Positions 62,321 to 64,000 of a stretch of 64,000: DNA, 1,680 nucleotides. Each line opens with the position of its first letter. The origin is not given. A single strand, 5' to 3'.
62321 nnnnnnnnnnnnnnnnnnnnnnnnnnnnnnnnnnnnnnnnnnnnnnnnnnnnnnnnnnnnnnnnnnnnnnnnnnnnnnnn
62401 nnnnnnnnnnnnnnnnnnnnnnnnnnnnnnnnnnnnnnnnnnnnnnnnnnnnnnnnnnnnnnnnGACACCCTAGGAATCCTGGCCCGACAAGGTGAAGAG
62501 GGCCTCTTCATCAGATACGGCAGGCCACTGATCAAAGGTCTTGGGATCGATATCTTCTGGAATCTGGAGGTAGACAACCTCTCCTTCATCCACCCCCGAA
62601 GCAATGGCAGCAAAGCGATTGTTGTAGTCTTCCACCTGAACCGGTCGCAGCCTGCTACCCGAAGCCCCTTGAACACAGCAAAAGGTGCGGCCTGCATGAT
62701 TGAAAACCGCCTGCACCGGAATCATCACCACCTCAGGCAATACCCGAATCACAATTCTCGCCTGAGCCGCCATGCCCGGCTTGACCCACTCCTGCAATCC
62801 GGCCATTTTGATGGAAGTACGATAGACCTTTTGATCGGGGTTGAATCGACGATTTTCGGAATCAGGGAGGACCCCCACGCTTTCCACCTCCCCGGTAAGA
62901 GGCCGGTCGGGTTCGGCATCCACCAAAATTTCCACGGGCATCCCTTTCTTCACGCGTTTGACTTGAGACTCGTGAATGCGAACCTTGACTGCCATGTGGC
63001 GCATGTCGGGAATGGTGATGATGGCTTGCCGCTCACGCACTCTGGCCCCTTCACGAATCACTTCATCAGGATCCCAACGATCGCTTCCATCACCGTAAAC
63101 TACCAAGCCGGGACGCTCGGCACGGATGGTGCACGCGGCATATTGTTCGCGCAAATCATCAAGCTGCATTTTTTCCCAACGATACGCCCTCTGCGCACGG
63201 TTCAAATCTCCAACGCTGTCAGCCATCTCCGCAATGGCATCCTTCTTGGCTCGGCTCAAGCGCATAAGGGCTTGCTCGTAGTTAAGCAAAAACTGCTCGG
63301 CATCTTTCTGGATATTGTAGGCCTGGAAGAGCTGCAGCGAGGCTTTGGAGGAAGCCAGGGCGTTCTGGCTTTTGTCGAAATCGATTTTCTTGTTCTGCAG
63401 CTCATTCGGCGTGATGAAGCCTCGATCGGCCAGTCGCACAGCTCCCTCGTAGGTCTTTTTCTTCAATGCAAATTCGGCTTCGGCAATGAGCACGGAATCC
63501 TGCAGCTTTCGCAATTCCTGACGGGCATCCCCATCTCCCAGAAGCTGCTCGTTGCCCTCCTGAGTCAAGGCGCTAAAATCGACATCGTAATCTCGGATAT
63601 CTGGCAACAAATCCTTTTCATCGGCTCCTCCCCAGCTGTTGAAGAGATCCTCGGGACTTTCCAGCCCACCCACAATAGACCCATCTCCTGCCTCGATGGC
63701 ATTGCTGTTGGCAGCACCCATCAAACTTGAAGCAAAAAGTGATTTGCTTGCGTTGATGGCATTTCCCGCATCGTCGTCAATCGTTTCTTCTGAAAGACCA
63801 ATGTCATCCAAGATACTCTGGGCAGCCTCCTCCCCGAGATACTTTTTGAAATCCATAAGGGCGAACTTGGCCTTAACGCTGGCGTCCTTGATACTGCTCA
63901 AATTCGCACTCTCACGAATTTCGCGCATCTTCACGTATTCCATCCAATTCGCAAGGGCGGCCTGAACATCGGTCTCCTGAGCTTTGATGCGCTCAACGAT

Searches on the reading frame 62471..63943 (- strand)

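Call 8: search_protein_families(library=pfam, proteins=[window:62471-63943:-], max_evalue=0.001)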
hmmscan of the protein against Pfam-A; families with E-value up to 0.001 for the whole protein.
window:62471-63943:- (490 aa): 2 families
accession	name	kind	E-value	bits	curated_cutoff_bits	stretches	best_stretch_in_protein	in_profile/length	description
PF13437.12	HlyD_3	-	4.1e-09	37.6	22.2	1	296-369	15-89/106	HlyD family secretion protein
PF16576.10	HlyD_D23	-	7.3e-09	35.7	30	1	296-365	124-193/214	Barrel-sandwich domain of CusB or HlyD membrane-fusion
